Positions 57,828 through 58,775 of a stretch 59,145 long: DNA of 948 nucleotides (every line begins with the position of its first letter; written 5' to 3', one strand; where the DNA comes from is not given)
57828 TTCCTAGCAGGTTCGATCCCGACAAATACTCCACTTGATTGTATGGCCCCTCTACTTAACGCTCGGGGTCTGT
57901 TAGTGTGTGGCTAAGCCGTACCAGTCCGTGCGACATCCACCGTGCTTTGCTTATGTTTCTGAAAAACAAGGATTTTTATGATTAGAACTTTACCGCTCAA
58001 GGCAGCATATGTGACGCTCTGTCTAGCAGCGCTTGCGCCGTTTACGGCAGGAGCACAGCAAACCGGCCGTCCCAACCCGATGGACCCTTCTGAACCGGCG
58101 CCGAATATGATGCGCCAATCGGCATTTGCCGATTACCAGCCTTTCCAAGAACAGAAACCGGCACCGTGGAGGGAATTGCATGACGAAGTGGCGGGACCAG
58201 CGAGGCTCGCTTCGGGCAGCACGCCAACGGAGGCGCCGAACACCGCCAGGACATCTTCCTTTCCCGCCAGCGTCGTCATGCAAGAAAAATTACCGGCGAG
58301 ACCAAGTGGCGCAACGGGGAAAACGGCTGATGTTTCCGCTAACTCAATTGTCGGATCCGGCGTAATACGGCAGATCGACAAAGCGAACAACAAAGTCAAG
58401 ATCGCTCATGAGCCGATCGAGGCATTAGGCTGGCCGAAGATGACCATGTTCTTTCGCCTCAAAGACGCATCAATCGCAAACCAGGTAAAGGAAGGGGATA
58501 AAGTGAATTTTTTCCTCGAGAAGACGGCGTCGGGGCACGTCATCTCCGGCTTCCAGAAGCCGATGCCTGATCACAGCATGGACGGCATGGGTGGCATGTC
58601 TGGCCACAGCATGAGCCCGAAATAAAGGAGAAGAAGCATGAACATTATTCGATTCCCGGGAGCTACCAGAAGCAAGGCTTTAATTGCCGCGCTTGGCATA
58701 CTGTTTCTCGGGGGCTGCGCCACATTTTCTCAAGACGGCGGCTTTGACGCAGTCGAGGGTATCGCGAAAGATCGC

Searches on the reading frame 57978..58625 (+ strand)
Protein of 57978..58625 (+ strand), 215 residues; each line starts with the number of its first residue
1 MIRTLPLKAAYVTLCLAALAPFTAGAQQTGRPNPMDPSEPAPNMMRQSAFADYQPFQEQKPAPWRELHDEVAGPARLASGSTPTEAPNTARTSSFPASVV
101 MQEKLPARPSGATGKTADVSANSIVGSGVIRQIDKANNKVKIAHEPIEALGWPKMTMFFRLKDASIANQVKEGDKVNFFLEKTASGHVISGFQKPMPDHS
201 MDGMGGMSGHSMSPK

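Call 16: search_protein_families(library=pfam, proteins=[window:57978-58625:+], max_evalue=0.001)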
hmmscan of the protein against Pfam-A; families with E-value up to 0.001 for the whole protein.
window:57978-58625:+ (215 aa): 1 family
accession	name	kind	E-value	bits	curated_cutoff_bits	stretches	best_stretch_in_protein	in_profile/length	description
PF11604.15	CusF_Ec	-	2.7e-24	85.2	27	1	126-193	4-71/72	Copper binding periplasmic protein CusF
